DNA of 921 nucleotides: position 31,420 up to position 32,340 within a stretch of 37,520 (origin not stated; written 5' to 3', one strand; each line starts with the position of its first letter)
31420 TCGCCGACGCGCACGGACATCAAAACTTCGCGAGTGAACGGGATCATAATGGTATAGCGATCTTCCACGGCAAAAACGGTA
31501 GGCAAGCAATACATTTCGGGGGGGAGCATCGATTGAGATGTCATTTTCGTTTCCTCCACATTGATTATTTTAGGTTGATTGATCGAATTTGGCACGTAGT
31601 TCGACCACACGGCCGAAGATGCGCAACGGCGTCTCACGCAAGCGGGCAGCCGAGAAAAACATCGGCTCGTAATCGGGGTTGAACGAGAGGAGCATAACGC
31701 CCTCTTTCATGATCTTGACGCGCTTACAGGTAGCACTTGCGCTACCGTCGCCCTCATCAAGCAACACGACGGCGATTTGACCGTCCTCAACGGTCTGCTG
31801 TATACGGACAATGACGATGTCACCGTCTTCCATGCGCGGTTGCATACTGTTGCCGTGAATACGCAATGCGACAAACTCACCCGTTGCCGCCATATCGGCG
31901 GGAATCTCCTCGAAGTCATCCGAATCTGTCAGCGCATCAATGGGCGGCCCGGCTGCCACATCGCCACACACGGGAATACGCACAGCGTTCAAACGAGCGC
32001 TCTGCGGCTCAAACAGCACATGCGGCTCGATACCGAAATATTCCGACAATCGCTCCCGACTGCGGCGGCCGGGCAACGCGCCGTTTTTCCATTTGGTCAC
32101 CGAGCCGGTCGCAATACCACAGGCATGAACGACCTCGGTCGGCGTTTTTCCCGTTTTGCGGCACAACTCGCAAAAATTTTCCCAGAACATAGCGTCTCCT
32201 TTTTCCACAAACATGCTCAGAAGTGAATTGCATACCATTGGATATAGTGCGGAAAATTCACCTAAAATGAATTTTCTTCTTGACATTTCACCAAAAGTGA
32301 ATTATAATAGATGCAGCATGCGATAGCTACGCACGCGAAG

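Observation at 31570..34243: Isolated cassette: autocleavable CI/LexA-like repressor divergent from a tail-fibre-like lectin protein and a holin-like ORF, with no other phage genes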

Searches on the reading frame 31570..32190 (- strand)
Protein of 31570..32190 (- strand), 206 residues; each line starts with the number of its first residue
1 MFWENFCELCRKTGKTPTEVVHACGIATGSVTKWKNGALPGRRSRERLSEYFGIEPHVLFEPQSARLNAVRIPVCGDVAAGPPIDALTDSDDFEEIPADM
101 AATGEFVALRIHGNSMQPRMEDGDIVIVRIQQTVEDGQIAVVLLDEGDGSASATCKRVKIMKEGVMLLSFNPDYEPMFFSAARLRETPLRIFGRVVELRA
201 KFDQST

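Call 3: search_protein_families(library=pfam, proteins=[window:31570-32190:-], max_evalue=0.1)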
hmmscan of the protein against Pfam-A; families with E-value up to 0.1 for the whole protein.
window:31570-32190:- (206 aa): 2 families
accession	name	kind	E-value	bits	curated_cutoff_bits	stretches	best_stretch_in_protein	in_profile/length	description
PF00717.28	Peptidase_S24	-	1.2e-24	86.7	23.3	1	73-196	1-116/116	Peptidase S24-like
PF10502.14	Peptidase_S26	-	0.017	15.5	22.9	1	106-158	23-77/168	Signal peptidase, peptidase S26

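Call 4: search_protein_families(library=phrogs, proteins=[window:31570-32190:-], max_evalue=0.1)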
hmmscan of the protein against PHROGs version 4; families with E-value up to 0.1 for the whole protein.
window:31570-32190:- (206 aa): 5 families
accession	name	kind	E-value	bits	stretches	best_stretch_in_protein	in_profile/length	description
phrog_4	-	transcription regulation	2.5e-29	103.5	1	12-197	145-334/400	transcriptional repressor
phrog_6201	-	transcription regulation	2.7e-16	60.6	1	107-197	29-113/121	CI-like repressor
phrog_811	-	DNA, RNA and nucleotide metabolism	2e-09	38.1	1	109-197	51-130/140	UmuD-like protein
phrog_8558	-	unknown function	2.4e-06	28.8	1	107-201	21-110/114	-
phrog_8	-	transcription regulation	0.00082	19.9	1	5-60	80-136/346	transcriptional regulator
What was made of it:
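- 31570..32190 (-): CI-type repressor, 206 aa: N-terminal XRE-type HTH plus C-terminal S24 autopeptidase (VAAG cleavage site, GNSM serine, CKR lysine). Pfam PF00717 at 86.7 bits and phrog_4 at 2.5e-29 (calls 3, 4).
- On S24 (LexA / lambda CI / UmuD) autocleaving repressors: phrog_4 covers residues 12-197 (call 4).
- Checked: Pfam Peptidase_S24 scores 86.7 bits against a cutoff of 23.3, and phrog_4 'transcriptional repressor' gives 2.5e-29 (calls 3, 4).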

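Call 45: search_protein_families(library=padloc, proteins=[window:31570-32190:-], max_evalue=0.01)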
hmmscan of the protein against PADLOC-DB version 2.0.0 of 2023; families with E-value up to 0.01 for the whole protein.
window:31570-32190:- (206 aa): 0 families
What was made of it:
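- On Colicin-type SOS bacteriocin operon: No toxin or immunity family hit (calls 3, 4, 45).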

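Call 46: search_protein_families(library=ncbifam, proteins=[window:31570-32190:-], max_evalue=0.1)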
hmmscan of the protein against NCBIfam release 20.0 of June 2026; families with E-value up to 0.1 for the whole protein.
window:31570-32190:- (206 aa): 5 families
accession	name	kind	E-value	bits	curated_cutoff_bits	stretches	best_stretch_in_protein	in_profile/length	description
TIGR00498.1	lexA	equivalog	4.6e-17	62.3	110.95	1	71-197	79-197/203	transcriptional repressor LexA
NF007621.2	PRK10276.1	subfamily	1.7e-07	31.2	110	1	108-195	31-110/115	translesion error-prone DNA polymerase V autoproteolytic subunit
TIGR02754.1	sod_Ni_protease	equivalog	0.0012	19.3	63.25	1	110-143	2-39/90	nickel-type superoxide dismutase maturation protease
TIGR02228.1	sigpep_I_arch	equivalog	0.018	14.9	51.85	1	101-138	27-62/158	signal peptidase I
TIGR02227.1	sigpep_I_bact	equivalog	0.03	14.2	47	1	106-139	20-57/162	signal peptidase I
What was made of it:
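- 31570..32190 (-): It is not the LexA equivalog: 62 bits against a 111-bit cutoff (call 46).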

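Call 70: find_related_loci(query=A4, collection=viral_contigs, flank=6000)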
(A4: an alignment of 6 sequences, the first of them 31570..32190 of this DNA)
Query A4 (206 aa) in viral_contigs; peptide patterns used: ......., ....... (x = any residue, [..] = any of these).
97 stretches matched a pattern; 11 encode a relative of the query (tblastn E <= 1e-3); 11 distinct loci.
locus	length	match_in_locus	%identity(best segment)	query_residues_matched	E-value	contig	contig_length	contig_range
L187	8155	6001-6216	41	1-76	6e-15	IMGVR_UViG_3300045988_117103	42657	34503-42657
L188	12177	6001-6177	42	1-59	2e-13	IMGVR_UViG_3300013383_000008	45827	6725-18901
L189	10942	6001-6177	42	1-59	2e-13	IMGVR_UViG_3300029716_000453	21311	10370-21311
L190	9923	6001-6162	43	1-54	3e-13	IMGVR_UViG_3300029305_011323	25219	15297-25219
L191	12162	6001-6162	43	1-54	6e-13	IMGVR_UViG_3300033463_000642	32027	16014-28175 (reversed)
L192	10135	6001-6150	39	4-54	3e-7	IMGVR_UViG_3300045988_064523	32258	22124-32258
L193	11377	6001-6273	26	4-89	1e-6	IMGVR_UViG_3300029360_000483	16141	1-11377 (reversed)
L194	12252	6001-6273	26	4-89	1e-6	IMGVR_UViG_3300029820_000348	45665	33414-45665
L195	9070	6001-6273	26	4-89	2e-6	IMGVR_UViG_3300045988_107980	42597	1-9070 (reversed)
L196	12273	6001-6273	26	4-89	2e-6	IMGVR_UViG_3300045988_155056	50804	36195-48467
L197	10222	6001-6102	41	96-129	7e-5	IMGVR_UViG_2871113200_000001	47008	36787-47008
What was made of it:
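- Tried and rejected: Close phage relatives of the repressor in IMG/VR: only about 40% identity, in the HTH region (call 70).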

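Call 71: find_homologous_proteins(query=A4, max_evalue=1e-20)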
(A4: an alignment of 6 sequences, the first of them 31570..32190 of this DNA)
Query A4 (6 sequences) (206 aa, profile of the alignment): 3592 proteins with E <= 1e-20 among 8000 candidates; the best 120 are listed.
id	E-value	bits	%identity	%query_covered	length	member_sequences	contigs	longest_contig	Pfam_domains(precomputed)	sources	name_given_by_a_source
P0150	7.8e-116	403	63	99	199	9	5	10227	PF00717.29,PF13443.13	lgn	-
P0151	1.8e-115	401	64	99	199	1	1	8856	PF00717.29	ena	-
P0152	1.5e-114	398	63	99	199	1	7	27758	PF00717.29,PF13443.13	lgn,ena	-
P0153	1.5e-112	392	85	99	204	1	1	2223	PF00717.29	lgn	-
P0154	2.5e-112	391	100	100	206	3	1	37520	PF00717.29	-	-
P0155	2.9e-112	391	71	98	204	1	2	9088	PF00717.29,PF13443.13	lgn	-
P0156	3.6e-112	391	62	99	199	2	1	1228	PF00717.29,PF13443.13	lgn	-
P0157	6.9e-112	390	66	99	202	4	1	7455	PF00717.29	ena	-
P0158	1.5e-111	389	63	99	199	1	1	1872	PF00717.29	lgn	-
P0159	2.7e-111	388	62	99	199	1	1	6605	PF00717.29,PF13443.13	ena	-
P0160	3.2e-111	387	62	99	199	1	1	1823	PF00717.29,PF13443.13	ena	-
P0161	1.4e-110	385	69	99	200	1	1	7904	PF00717.29,PF13443.13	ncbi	-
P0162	1.6e-110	385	62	99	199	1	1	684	PF00717.29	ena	-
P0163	2.0e-110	385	62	99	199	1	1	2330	PF00717.29,PF13443.13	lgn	-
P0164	2.0e-110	385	61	99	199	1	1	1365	PF00717.29,PF13443.13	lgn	-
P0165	2.8e-110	384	61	99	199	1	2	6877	PF00717.29,PF13443.13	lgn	-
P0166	5.0e-110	384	62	99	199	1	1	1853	PF00717.29,PF13443.13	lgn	-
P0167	5.3e-110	383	67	99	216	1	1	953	PF00717.29,PF13443.13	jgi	jgi:repressor LexA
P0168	5.5e-110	383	63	99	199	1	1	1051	PF00717.29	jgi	jgi:repressor LexA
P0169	6.9e-110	383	62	99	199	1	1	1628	PF00717.29,PF13443.13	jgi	jgi:repressor LexA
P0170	2.3e-109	381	61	99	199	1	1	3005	PF00717.29,PF13443.13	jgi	jgi:repressor LexA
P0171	3.9e-109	381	62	99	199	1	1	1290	PF00717.29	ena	-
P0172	3.4e-108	378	62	99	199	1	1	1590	PF00717.29,PF13443.13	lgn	-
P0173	5.7e-108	377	64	99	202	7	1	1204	PF00717.29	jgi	jgi:repressor LexA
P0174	1.2e-107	376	66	99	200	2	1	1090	PF00717.29,PF13443.13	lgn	-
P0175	2.4e-107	375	64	99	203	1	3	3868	PF00717.29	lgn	-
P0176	3.8e-105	368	66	99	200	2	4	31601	PF00717.29,PF13443.13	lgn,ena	-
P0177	1.7e-104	366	62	99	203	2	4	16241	PF00717.29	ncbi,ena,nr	ncbi:MAG: hypothetical protein J6R04_04975 [Clostridia bacterium]|nr:hypothetical protein [Clostridi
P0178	2.9e-102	358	69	99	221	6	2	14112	PF00717.29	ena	-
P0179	2.2e-100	352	70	99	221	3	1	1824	PF00717.29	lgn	-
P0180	2.0e-96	339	63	98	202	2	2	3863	PF00717.29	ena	-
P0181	1.1e-92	327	64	89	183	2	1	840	PF00717.29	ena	-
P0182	8.3e-92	324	62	89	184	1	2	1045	PF00717.29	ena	-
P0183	4.0e-80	286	54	98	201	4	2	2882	PF00717.29,PF01381.29,PF13443.13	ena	-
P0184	1.6e-78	281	48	98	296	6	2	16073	PF12844.14,PF00717.29,PF01381.29,PF13560.13,PF13443.13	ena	-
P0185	2.1e-77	277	48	98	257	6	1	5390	PF12844.14,PF00717.29,PF01381.29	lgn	-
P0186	5.3e-75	269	51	98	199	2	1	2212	PF12844.14,PF00717.29,PF01381.29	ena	-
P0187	1.4e-74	268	52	98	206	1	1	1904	PF00717.29,PF01381.29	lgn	-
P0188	1.5e-74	268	51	98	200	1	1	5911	PF00717.29,PF01381.29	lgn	-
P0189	2.6e-74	267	51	98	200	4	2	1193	PF00717.29,PF01381.29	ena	-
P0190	2.1e-73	264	49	98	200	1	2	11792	PF00717.29,PF01381.29,PF13443.13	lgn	-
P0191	6.8e-73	262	49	98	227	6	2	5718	PF00717.29,PF01381.29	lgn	-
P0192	7.4e-73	262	48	98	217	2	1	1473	PF00717.29,PF01381.29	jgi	jgi:repressor LexA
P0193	7.7e-73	262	50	98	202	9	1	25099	PF12844.14,PF00717.29,PF01381.29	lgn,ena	-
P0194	9.3e-73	262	50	98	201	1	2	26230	PF00717.29,PF01381.29,PF13443.13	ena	-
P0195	1.1e-72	262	48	98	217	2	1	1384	PF00717.29,PF01381.29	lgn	-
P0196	3.5e-72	260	48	98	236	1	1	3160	PF00717.29,PF01381.29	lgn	-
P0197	1.1e-71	258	49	98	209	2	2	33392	PF00717.29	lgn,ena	-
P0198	1.9e-71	258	47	98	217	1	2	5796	PF00717.29,PF01381.29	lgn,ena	-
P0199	1.0e-70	255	45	98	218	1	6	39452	PF00717.29,PF01381.29,PF13443.13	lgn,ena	-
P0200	2.9e-70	254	47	98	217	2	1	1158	PF00717.29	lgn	-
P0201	3.0e-70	254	48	98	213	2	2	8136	PF12844.14,PF00717.29,PF01381.29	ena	-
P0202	3.1e-70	254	46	98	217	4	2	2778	PF00717.29,PF01381.29,PF13443.13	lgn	-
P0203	3.2e-70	254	50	98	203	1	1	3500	PF00717.29,PF01381.29,PF13443.13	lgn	-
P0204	6.8e-70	253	49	98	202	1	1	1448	PF00717.29,PF01381.29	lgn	-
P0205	9.5e-70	252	44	98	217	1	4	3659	PF00717.29,PF01381.29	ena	-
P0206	9.9e-70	252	47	97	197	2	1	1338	PF00717.29,PF01381.29,PF13443.13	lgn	-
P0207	2.4e-69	251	50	98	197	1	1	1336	PF00717.29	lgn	-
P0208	2.5e-69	251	48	98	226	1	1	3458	PF00717.29,PF01381.29,PF13443.13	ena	-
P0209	2.7e-69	251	50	98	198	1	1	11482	PF00717.29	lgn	-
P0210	3.7e-69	250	46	98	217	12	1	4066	PF00717.29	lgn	-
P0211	7.5e-69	249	49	98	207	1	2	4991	PF00717.29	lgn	-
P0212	1.3e-68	248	44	98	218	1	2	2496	PF00717.29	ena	-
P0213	2.3e-68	248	48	97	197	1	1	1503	PF00717.29,PF13443.13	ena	-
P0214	3.7e-68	247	44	98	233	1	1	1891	PF00717.29,PF01381.29,PF13443.13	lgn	-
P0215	5.9e-68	246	48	98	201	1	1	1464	PF12844.14,PF00717.29,PF01381.29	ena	-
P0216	7.1e-68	246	45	98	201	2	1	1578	PF00717.29,PF13443.13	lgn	-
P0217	8.5e-68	246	41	98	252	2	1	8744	PF00717.29,PF01381.29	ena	-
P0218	1.7e-67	245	44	98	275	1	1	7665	PF00717.29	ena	-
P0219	3.4e-67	244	44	98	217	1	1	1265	PF00717.29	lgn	-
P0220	3.4e-67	244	49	98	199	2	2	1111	PF12844.14,PF00717.29,PF01381.29,PF13443.13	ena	-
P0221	6.6e-67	243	48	98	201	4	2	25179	PF12844.14,PF00717.29,PF01381.29,PF13443.13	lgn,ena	-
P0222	7.8e-67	243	47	97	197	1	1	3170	PF00717.29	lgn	-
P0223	9.3e-67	242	49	98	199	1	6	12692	PF00717.29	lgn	-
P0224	1.1e-66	242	43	98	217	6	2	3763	PF00717.29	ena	-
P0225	1.1e-66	242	43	98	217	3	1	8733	PF00717.29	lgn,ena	-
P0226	1.7e-66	241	44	98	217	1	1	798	PF00717.29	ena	-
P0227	2.4e-66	241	45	98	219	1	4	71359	PF00717.29,PF01381.29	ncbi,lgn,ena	-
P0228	3.3e-66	240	47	98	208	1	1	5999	PF00717.29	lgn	-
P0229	3.5e-66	240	44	98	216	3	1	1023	PF00717.29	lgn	-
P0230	1.1e-65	239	49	98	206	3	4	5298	PF00717.29,PF13443.13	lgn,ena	-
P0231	1.2e-65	239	45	98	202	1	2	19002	PF00717.29,PF01381.29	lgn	-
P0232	1.4e-65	238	49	98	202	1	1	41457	PF00717.29,PF01381.29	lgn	-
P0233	2.7e-65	238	44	98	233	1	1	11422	PF00717.29,PF01381.29,PF13443.13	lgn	-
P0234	3.1e-65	237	47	98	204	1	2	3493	PF00717.29,PF13443.13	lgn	-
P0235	3.2e-65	237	38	98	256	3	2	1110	PF00717.29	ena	-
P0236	5.1e-65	237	46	97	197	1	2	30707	PF00717.29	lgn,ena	-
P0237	5.5e-65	237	46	97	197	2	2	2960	PF00717.29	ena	-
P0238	7.9e-65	236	48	98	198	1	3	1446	PF00717.29,PF01381.29,PF13443.13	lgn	-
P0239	1.3e-64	235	47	98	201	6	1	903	PF00717.29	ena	-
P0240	1.4e-64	235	48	98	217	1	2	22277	PF00717.29,PF01381.29,PF13443.13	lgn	-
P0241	2.2e-64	235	46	97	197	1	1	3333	PF00717.29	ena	-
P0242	4.5e-64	234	45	97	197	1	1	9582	PF00717.29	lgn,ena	-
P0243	6.7e-64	233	45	98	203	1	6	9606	PF00717.29,PF13443.13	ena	-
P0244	7.6e-64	233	45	98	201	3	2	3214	PF00717.29,PF01381.29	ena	-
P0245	8.0e-64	233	45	98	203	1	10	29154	PF00717.29,PF13443.13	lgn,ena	-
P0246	8.4e-64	233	45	98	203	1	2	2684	PF00717.29,PF13443.13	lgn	-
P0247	1.1e-63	232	45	98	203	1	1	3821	PF00717.29,PF13443.13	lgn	-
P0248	1.1e-63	232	45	98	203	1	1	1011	PF00717.29,PF13443.13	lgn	-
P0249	2.0e-63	231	49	98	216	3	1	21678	PF00717.29,PF01381.29,PF13443.13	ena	-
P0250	2.2e-63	231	48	98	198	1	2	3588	PF00717.29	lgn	-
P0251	3.7e-63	231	49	98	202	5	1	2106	PF00717.29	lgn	-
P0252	5.2e-63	230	43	98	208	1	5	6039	PF00717.29,PF01381.29,PF13443.13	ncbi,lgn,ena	-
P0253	6.0e-63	230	45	98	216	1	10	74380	PF00717.29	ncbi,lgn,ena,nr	ncbi:MAG: LexA family transcriptional regulator [Clostridia bacterium]|nr:LexA family transcriptiona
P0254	7.7e-63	230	52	98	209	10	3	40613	PF00717.29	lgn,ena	-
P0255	1.2e-62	229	47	98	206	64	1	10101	PF00717.29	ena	-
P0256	2.2e-62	228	47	94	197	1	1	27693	PF12844.14,PF00717.29,PF01381.29,PF04545.23,PF13560.13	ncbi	-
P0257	2.5e-62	228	48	98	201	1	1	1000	PF00717.29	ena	-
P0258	3.0e-62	228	47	95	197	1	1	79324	PF12844.14,PF00717.29,PF01381.29,PF13560.13,PF13443.13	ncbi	-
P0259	3.4e-62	227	53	79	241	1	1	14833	PF00717.29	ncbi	-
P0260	4.4e-62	227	44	98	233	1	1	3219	PF00717.29,PF13443.13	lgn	-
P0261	6.4e-62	226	44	98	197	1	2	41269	PF00717.29,PF01381.29,PF13443.13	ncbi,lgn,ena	-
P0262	9.5e-62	226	44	97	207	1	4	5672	PF12844.14,PF00717.29,PF01381.29,PF13560.13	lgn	-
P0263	1.6e-61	225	45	98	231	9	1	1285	PF12844.14,PF00717.29,PF01381.29,PF13560.13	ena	-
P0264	2.2e-61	225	46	97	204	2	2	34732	PF00717.29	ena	-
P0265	3.2e-61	224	38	98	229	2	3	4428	PF00717.29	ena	-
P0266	6.2e-61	223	44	98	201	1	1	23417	PF00717.29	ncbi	-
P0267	7.2e-61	223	45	94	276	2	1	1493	PF13744.13,PF12844.14,PF00717.29,PF01381.29,PF04545.23,PF15731.12,PF13560.13,PF13443.13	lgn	-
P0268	8.1e-61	223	47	91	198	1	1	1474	PF12844.14,PF00717.29,PF01381.29,PF13560.13,PF13443.13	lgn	-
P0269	1.0e-60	223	49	96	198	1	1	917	PF12844.14,PF00717.29,PF01381.29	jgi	-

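Call 72: find_encoding_contigs(protein=P0193, flank=8000, max_places=2)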
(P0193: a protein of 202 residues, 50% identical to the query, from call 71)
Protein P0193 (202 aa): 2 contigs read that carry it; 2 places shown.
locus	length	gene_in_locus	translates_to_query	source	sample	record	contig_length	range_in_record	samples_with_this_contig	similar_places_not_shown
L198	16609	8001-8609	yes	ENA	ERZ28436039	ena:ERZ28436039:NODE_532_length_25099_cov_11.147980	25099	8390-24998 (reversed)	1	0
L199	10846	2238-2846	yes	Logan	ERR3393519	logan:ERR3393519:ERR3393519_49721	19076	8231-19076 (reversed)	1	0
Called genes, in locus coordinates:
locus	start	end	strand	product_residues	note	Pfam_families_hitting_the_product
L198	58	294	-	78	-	-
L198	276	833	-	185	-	PF05869:Dam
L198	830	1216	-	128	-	-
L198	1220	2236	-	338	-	PF11300:DUF3102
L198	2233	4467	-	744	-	PF14284:PcfJ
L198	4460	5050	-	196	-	PF24703:DUF7666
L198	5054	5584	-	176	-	-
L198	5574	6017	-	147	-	-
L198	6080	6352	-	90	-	-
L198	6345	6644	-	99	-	-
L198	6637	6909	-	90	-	-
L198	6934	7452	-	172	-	-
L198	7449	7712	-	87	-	-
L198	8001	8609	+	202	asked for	PF12844:HTH_19 (weak), PF01381:HTH_3 (faint), PF00717:Peptidase_S24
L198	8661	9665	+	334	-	-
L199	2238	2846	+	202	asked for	PF12844:HTH_19 (weak), PF01381:HTH_3 (faint), PF00717:Peptidase_S24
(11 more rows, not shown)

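Call 73: find_encoding_contigs(protein=P0253, flank=8000, max_places=2)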
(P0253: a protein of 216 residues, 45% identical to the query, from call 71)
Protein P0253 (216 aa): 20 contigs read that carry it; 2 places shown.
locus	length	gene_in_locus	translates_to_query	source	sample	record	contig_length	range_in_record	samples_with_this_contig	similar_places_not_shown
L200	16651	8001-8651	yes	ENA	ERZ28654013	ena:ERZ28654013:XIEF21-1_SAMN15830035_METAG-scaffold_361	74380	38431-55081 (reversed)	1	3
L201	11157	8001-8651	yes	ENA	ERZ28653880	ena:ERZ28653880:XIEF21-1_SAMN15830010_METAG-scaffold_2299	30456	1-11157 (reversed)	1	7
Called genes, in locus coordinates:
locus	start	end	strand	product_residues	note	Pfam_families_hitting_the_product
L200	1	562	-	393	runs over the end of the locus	-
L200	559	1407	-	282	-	-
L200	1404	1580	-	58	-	-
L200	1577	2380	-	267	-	PF09681:Phage_rep_org_N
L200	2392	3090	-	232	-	PF23023:Anti-Pycsar_Apyc1 (weak), PF00753:Lactamase_B (weak), PF12706:Lactamase_B_2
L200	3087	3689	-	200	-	-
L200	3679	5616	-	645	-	PF02463:SMC_N (weak), PF13175:AAA_15 (weak), PF13476:AAA_23 (faint)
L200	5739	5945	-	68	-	-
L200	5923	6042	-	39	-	-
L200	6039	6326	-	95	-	-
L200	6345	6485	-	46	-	-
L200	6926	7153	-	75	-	-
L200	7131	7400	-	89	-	-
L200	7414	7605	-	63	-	PF13443:HTH_26, PF01381:HTH_3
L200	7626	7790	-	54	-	-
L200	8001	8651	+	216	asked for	PF00717:Peptidase_S24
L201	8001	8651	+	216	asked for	PF00717:Peptidase_S24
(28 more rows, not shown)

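Call 74: find_encoding_contigs(protein=P0176, flank=10000, max_places=2)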
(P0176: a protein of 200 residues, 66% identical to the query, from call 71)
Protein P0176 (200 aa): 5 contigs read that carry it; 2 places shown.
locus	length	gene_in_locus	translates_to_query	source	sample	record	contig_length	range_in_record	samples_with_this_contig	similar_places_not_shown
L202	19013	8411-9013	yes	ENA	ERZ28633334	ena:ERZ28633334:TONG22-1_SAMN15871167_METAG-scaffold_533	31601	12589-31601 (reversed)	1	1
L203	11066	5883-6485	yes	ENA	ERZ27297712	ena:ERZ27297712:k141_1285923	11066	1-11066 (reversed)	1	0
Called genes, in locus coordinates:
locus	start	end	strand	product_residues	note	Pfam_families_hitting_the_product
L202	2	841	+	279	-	?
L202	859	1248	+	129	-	PF00383:dCMP_cyt_deam_1, PF08211:dCMP_cyt_deam_2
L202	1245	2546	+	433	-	PF02885:Glycos_trans_3N, PF00591:Glycos_transf_3, PF07831:PYNP_C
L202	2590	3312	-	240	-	-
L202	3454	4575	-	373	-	PF00248:Aldo_ket_red, PF14697:Fer4_21 (faint), PF12838:Fer4_7 (weak), PF13183:Fer4_8 (weak), PF13187:Fer4_9, PF13237:Fer4_10, PF13534:Fer4_17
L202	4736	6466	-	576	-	PF13306:LRR_5, PF06458:MucBP (weak)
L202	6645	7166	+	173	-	PF00080:Sod_Cu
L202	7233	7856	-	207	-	PF01613:Flavin_Reduct, PF21349:RUBY_RBDX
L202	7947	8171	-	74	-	-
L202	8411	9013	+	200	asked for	PF13443:HTH_26 (weak), PF00717:Peptidase_S24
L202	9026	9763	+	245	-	PF14808:TMEM164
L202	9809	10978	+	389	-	PF14907:NTP_transf_5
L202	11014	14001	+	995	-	PF07690:MFS_1, PF02837:Glyco_hydro_2_N, PF22666:Glyco_hydro_2_N2, PF02836:Glyco_hydro_2_C (weak)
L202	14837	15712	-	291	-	PF02311:AraC_binding (weak), PF07883:Cupin_2 (weak), PF00165:HTH_AraC (weak), PF12833:HTH_18, PF00165:HTH_AraC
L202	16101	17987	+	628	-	PF01261:AP_endonuc_2, PF01408:GFO_IDH_MocA, PF02894:GFO_IDH_MocA_C, PF22725:GFO_IDH_MocA_C3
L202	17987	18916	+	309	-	PF13353:Fer4_12 (weak), PF04055:Radical_SAM, PF00037:Fer4 (weak), PF13237:Fer4_10 (weak), PF14697:Fer4_21 (weak), PF12838:Fer4_7, PF13187:Fer4_9 (weak), PF00037:Fer4 (weak), +2 more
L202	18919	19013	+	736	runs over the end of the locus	PF02901:PFL-like, PF01228:Gly_radical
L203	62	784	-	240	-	-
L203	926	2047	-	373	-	PF00248:Aldo_ket_red, PF14697:Fer4_21 (faint), PF12838:Fer4_7 (weak), PF13183:Fer4_8 (weak), PF13187:Fer4_9, PF13237:Fer4_10, PF13534:Fer4_17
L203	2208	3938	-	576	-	PF13306:LRR_5, PF06458:MucBP (weak)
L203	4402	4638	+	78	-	PF00080:Sod_Cu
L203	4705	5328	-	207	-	PF01613:Flavin_Reduct, PF21349:RUBY_RBDX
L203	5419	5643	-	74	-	-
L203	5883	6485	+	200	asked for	PF13443:HTH_26 (weak), PF00717:Peptidase_S24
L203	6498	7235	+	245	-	PF14808:TMEM164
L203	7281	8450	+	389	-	PF14907:NTP_transf_5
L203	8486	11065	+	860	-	?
